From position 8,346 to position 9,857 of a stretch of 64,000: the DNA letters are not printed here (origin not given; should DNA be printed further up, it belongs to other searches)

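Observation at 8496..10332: MntR-type regulator divergent from an internally duplicated membrane protein, with a palindromic operator between them. Candidate manganese transporter.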

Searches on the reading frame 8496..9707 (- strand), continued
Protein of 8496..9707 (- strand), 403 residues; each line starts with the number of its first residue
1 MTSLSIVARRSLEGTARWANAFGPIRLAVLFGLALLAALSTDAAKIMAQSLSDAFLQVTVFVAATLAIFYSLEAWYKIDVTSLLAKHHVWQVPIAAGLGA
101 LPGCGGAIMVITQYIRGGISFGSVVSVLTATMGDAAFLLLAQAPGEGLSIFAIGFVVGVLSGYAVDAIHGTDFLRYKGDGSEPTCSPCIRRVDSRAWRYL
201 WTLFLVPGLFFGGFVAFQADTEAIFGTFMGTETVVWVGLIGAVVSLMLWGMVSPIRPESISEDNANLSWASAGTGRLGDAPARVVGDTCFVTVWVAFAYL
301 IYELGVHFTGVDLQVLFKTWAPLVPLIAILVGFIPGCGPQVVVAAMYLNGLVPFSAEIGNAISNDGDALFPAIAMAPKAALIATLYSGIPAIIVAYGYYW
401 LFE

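Call 56: find_homologous_proteins(query=L064:2962-4149:+, max_evalue=1e-20)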
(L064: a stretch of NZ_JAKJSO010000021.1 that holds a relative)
Query L064:2962-4149:+ (396 aa): 7261 proteins with E <= 1e-20 among 8000 candidates; the best 120 are listed.
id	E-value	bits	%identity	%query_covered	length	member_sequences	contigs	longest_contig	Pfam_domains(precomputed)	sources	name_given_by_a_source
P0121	3.4e-251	851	100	100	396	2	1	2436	PF11449.15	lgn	-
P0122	2.7e-228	776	91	100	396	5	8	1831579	PF11449.15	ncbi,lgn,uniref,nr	ncbi:putative manganese transporter [Photobacterium swingsii]|uniref:Manganese transporter n=1 Tax=P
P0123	1.1e-225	767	89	100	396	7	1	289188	PF11449.15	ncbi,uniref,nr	ncbi:putative manganese transporter [Photobacterium sanguinicancri]|uniref:putative manganese transp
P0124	5.4e-206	702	80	100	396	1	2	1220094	PF11449.15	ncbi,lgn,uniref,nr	ncbi:hypothetical protein A3K86_18300 [Photobacterium jeanii]|uniref:Manganese transporter n=1 Tax=P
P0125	7.0e-186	636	72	100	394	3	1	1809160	PF11449.15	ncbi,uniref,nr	ncbi:putative manganese transporter [Photobacterium sp. J15]|uniref:putative manganese transporter n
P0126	2.8e-185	634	72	100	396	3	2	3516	PF11449.15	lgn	-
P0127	5.9e-185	633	72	100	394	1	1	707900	PF11449.15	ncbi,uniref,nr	ncbi:Putative manganese transporter, 11 TMS [Photobacterium marinum]|uniref:Putative manganese trans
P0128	6.1e-185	633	71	100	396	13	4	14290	PF11449.15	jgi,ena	-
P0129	3.6e-182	624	71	100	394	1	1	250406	PF11449.15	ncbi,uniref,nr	ncbi:putative manganese transporter [uncultured Photobacterium sp.]|uniref:putative manganese transp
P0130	6.7e-181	620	69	100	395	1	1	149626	PF11449.15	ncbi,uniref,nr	ncbi:hypothetical protein BIT28_25590 [Photobacterium proteolyticum]|uniref:Manganese transporter n=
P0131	9.4e-178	609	70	100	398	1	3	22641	PF11449.15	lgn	-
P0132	2.7e-176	604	69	100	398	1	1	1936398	PF11449.15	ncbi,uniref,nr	ncbi:putative manganese transporter [Photobacterium sp. TY1-4]|uniref:putative manganese transporter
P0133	7.7e-176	603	68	99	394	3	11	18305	PF11449.15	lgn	-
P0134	1.1e-175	602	67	99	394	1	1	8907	PF11449.15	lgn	-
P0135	2.5e-175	601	69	100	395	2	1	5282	PF11449.15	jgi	-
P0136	8.2e-174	596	67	100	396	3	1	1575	PF11449.15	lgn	-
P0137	9.7e-174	596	68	100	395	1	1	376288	PF11449.15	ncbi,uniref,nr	ncbi:putative manganese transporter [Photobacterium sp. SDRW27]|uniref:putative manganese transporte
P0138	3.6e-172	591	68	100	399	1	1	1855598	PF11449.15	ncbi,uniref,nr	ncbi:putative manganese transporter [Photobacterium atrarenae]|uniref:Manganese transporter n=1 Tax=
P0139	1.2e-171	589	67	100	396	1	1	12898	PF11449.15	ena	-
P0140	3.5e-171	588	67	99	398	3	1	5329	PF11449.15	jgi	-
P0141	4.6e-171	587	68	98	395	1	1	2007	PF11449.15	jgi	-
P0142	1.1e-170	586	67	98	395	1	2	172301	PF11449.15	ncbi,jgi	jgi:Putative, 10TM heavy-metal exporter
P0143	1.4e-170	586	67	97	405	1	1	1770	PF11449.15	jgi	-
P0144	2.1e-170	585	67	100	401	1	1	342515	PF11449.15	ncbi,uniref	ncbi:putative manganese transporter [Photobacterium sp. MCCC 1A19761]|uniref:putative manganese tran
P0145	2.2e-170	585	67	98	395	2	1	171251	PF11449.15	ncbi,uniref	ncbi:putative manganese transporter [Photobacterium profundum]|uniref:putative manganese transporter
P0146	4.0e-170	584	67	98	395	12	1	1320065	PF11449.15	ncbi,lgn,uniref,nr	ncbi:putative manganese transporter [Photobacterium indicum]|uniref:Manganese transporter n=1 Tax=Ph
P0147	5.6e-170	584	66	99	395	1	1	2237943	PF11449.15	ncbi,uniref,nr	ncbi:putative manganese transporter [Photobacterium profundum]|uniref:Manganese transporter 11 TMS n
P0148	6.0e-170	584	66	99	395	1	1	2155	PF11449.15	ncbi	-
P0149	2.4e-169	582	66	100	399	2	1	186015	PF11449.15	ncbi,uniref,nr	ncbi:hypothetical protein ABT56_08865 [Photobacterium aquae]|uniref:Manganese transporter n=1 Tax=Ph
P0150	4.6e-169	581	66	99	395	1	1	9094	PF11449.15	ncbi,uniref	ncbi:MAG: putative manganese transporter [Photobacterium frigidiphilum]|uniref:putative manganese tr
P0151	6.5e-169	580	67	98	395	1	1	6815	PF11449.15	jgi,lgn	jgi:hypothetical protein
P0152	9.8e-169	580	66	100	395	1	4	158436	PF11449.15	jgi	jgi:hypothetical protein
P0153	2.4e-168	578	66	100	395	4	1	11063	PF11449.15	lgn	-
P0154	9.5e-168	576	66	100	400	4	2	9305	PF11449.15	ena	-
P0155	2.0e-167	575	67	100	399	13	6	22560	PF11449.15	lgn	-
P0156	3.4e-166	571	67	98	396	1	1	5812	PF11449.15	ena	-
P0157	5.2e-166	571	66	97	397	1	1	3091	PF11449.15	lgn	-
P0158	1.6e-165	569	65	100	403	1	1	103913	PF11449.15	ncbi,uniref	ncbi:putative manganese transporter [Photobacterium nomapromontoriensis]|uniref:putative manganese t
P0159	1.7e-165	569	65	99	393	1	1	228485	PF11449.15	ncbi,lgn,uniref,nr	ncbi:putative manganese transporter [Moritella sp. Urea-trap-13]|uniref:putative manganese transport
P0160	2.4e-165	568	66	100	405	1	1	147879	PF11449.15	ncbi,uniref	ncbi:putative manganese transporter [Photobacterium japonica]|uniref:putative manganese transporter 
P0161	9.4e-165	566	65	99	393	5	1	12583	PF11449.15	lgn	-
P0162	4.4e-164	564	66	98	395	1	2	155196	PF11449.15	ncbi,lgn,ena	-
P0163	8.6e-161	553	63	97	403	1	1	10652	PF11449.15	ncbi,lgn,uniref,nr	ncbi:MAG: putative manganese transporter [Moritella sp.]|uniref:putative manganese transporter n=1 T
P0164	3.7e-160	551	65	98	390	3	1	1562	PF11449.15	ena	-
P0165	7.9e-160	550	62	99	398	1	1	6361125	PF11449.15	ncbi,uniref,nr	ncbi:putative manganese transporter [Spartinivicinus ruber]|uniref:putative manganese transporter n=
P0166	1.6e-158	546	62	100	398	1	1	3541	PF11449.15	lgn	-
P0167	9.6e-156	537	60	99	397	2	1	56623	PF11449.15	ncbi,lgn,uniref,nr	ncbi:putative manganese transporter [Spartinivicinus poritis]|uniref:Manganese transporter n=1 Tax=S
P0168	1.6e-155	536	60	100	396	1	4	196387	PF11449.15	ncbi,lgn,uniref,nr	ncbi:putative manganese transporter [Photobacterium galatheae]|uniref:Manganese transporter n=1 Tax=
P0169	1.9e-153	529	59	99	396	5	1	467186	PF11449.15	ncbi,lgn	ncbi:putative manganese transporter [Photobacterium sp. R1]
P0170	3.7e-152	525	61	97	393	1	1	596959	PF11449.15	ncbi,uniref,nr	ncbi:hypothetical protein VST7929_03266 [Vibrio stylophorae]|uniref:Manganese transporter n=1 Tax=Vi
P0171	4.0e-152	525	61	96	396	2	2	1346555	PF11449.15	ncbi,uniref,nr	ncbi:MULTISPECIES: putative manganese transporter [Photobacterium]|uniref:Manganese transporter n=1 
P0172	1.1e-151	524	60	100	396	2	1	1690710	PF11449.15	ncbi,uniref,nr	ncbi:putative manganese transporter (plasmid) [Photobacterium sp. GJ3]|uniref:putative manganese tra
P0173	1.9e-151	523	60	99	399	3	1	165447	PF11449.15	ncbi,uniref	ncbi:putative manganese transporter [Enterovibrio baiacu]|uniref:putative manganese transporter n=1 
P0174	3.9e-150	518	60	96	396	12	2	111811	PF11449.15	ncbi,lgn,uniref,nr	ncbi:putative manganese transporter [Photobacterium halotolerans]|uniref:putative manganese transpor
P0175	2.5e-149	516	60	97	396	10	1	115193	PF11449.15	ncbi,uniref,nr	ncbi:putative manganese transporter [Grimontia marina]|uniref:Uncharacterized protein n=1 Tax=Grimon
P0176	1.2e-148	513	58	99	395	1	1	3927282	PF11449.15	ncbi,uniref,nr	ncbi:putative manganese transporter [Grimontia sp. NTOU-MAR1]|uniref:putative manganese transporter 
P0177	1.4e-148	513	59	96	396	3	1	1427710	PF11449.15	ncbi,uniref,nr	ncbi:putative manganese transporter [Photobacterium salinisoli]|uniref:putative manganese transporte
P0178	3.3e-148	512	59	98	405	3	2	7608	PF11449.15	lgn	-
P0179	2.0e-147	509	59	97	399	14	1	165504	PF11449.15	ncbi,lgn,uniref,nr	ncbi:putative manganese transporter [Enterovibrio norvegicus]|uniref:Manganese transporter n=1 Tax=E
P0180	1.3e-146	507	57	98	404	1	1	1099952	PF11449.15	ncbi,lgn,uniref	ncbi:putative manganese transporter [Vibrio campbellii]|uniref:putative manganese transporter n=1 Ta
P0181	2.3e-146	506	56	99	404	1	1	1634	PF11449.15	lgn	-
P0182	3.5e-146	505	59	96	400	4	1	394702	PF11449.15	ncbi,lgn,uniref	ncbi:putative manganese transporter [Vibrio sp. TRT 21S02]|uniref:putative manganese transporter n=1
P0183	4.5e-146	505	60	96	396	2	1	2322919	PF11449.15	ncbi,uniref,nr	ncbi:hypothetical protein GCE9029_00357 [Grimontia celer]|uniref:Uncharacterized protein n=1 Tax=Gri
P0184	6.5e-146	504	57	98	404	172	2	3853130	PF11449.15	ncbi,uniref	ncbi:putative manganese transporter [Vibrio owensii]|uniref:putative manganese transporter n=1 Tax=V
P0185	9.2e-146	504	56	98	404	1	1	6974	PF11449.15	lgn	-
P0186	1.2e-145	504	56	98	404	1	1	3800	PF11449.15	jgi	jgi:hypothetical protein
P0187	1.8e-145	503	56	98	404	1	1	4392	PF11449.15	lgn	-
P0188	2.1e-145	503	56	98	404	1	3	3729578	PF11449.15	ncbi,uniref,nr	ncbi:hypothetical protein D0812_10405 [Vibrio owensii]|uniref:Manganese transporter n=1 Tax=Vibrio o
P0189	2.5e-145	503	56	98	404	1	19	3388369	PF11449.15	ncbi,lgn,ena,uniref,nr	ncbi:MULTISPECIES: putative manganese transporter [unclassified Vibrio]|uniref:putative manganese tr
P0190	2.9e-145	502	56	98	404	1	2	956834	PF11449.15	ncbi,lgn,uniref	ncbi:putative manganese transporter [Vibrio rotiferianus]|uniref:putative manganese transporter n=1 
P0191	3.4e-145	502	59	98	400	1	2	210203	PF11449.15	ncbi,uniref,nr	ncbi:putative manganese transporter [Aliivibrio sp. S3MY1]|uniref:putative manganese transporter n=1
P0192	3.5e-145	502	56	98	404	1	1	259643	PF11449.15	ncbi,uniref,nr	ncbi:putative manganese transporter [Vibrio rotiferianus]|uniref:putative manganese transporter n=1 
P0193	4.1e-145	502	56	98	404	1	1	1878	PF11449.15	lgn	-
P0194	4.9e-145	502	56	98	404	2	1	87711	PF11449.15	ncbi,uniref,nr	ncbi:putative manganese transporter [Vibrio owensii]|uniref:putative manganese transporter n=1 Tax=V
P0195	5.3e-145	501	61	95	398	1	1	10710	PF11449.15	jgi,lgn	-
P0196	6.7e-145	501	56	98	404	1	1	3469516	PF11449.15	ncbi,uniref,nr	ncbi:putative manganese transporter [Vibrio campbellii]|uniref:putative manganese transporter n=1 Ta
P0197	8.0e-145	501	60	95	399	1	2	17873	PF11449.15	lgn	-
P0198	8.4e-145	501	56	98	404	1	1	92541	PF11449.15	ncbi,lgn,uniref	ncbi:putative manganese transporter [Vibrio rotiferianus]|uniref:putative manganese transporter n=1 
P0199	9.1e-145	501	57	99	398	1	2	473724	PF11449.15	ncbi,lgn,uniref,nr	ncbi:putative manganese transporter [Veronia pacifica]|uniref:Manganese transporter n=1 Tax=Veronia 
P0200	9.1e-145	501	56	98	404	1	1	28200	PF11449.15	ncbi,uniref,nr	ncbi:putative manganese transporter [Vibrio campbellii]|uniref:putative manganese transporter n=1 Ta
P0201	1.1e-144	500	59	95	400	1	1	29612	PF11449.15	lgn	-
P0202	1.1e-144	500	56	98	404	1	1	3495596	PF11449.15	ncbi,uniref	ncbi:putative manganese transporter [Vibrio campbellii]|uniref:putative manganese transporter n=1 Ta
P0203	1.4e-144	500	59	95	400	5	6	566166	PF11449.15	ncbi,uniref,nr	ncbi:hypothetical protein GNP81_14250 [Aliivibrio fischeri]|uniref:putative manganese transporter n=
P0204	1.5e-144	500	59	95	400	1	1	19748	PF11449.15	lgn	-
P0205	1.6e-144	500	59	99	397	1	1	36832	PF11449.15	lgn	-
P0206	1.7e-144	500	59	95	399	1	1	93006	PF11449.15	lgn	-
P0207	1.9e-144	500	59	95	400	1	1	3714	PF11449.15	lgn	-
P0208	2.0e-144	500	59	95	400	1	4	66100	PF11449.15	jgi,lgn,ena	jgi:uncharacterized membrane protein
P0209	2.1e-144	499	56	98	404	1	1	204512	PF11449.15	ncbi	ncbi:putative manganese transporter [Vibrio campbellii]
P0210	2.2e-144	499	56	98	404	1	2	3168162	PF11449.15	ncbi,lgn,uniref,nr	ncbi:putative manganese transporter [Vibrio alfacsensis]|uniref:putative manganese transporter n=1 T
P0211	2.7e-144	499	56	98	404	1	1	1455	PF11449.15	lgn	-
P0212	2.8e-144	499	59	95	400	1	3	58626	PF11449.15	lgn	-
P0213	3.1e-144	499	59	95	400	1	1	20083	PF11449.15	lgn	-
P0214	3.1e-144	499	59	95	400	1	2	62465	PF11449.15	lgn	-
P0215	3.3e-144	499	59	95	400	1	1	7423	PF11449.15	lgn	-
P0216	3.6e-144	499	61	91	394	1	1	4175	PF11449.15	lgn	-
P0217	3.6e-144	499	56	98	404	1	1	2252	PF11449.15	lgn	-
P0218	3.8e-144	499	59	95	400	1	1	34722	PF11449.15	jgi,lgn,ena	-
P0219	4.1e-144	499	59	95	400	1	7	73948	PF11449.15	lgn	-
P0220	4.2e-144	499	59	95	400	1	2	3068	PF11449.15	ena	-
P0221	4.4e-144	498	60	95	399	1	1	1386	PF11449.15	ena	-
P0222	4.5e-144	498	59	95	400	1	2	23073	PF11449.15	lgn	-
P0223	5.0e-144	498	59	95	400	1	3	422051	PF11449.15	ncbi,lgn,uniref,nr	ncbi:hypothetical protein ERW51_02910 [Aliivibrio finisterrensis]|uniref:putative manganese transpor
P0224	5.1e-144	498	59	95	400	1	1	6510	PF11449.15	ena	-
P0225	5.4e-144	498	59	95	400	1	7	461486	PF11449.15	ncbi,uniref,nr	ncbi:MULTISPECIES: putative manganese transporter [Aliivibrio]|uniref:Manganese transporter n=1 Tax=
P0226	5.6e-144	498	59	95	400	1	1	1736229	PF11449.15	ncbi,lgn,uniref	ncbi:putative manganese transporter [Aliivibrio wodanis]|uniref:putative manganese transporter n=1 T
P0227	5.9e-144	498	59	95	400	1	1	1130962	PF11449.15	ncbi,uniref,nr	ncbi:putative manganese transporter [Aliivibrio sp. EL58]|uniref:putative manganese transporter n=1 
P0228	6.2e-144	498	56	100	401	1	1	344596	PF11449.15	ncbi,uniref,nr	ncbi:putative manganese transporter [Vibrio sp. 404]|uniref:Putative manganese transporter n=1 Tax=V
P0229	6.9e-144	498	57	100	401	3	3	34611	PF11449.15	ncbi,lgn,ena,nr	ncbi:MAG TPA: hypothetical protein DCS35_11760 [Vibrio sp.]|nr:hypothetical protein [Vibrio sp.]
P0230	7.4e-144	498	60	95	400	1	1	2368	PF11449.15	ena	-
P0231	9.1e-144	497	59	95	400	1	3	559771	PF11449.15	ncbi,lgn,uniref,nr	ncbi:hypothetical protein ERW49_02950 [Aliivibrio finisterrensis]|uniref:Manganese transporter n=1 T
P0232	9.1e-144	497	56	98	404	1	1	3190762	PF11449.15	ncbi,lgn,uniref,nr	ncbi:hypothetical protein VA249_10680 [Vibrio alfacsensis]|uniref:putative manganese transporter n=1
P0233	9.4e-144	497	58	96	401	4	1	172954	PF11449.15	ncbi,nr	ncbi:predicted manganese transporter 11 TMS [Vibrio ponticus]|nr:predicted manganese transporter 11 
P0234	1.1e-143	497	58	98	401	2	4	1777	PF11449.15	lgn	-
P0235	1.1e-143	497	56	98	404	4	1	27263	PF11449.15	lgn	-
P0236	1.5e-143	497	59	95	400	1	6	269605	PF11449.15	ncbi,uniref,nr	ncbi:putative manganese transporter [Aliivibrio sp. S4TY2]|uniref:putative manganese transporter n=1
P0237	1.6e-143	497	59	95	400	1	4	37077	PF11449.15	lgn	-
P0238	2.2e-143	496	61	89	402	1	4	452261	PF11449.15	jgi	-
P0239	2.9e-143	496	59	95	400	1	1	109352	PF11449.15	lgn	-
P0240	3.0e-143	496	58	99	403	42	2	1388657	PF11449.15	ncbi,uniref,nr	ncbi:putative manganese transporter [Photobacterium damselae subsp. damselae]|uniref:putative mangan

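Call 58: find_encoding_contigs(protein=P0184, flank=4000, max_places=2)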
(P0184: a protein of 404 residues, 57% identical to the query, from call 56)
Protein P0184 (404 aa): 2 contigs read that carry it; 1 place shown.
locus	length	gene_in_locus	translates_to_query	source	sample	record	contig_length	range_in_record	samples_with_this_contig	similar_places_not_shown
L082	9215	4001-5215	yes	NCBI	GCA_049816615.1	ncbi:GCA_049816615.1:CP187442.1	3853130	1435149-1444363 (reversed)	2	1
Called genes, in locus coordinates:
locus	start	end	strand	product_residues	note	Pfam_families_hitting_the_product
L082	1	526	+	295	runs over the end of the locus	PF12911:OppC_N, PF00528:BPD_transp_1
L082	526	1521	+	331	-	PF00005:ABC_tran, PF13304:AAA_21 (faint), PF08352:oligo_HPY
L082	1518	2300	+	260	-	PF00005:ABC_tran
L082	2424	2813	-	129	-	PF11042:DUF2750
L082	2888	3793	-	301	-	PF01368:DHH, PF02833:DHHA2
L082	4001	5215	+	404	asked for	PF11449:ArsP_2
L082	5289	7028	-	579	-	PF02065:Melibiase, PF05691:Raffinose_syn (weak)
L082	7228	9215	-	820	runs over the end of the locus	PF18364:Molybdopterin_N, PF00384:Molybdopterin, PF01568:Molydop_binding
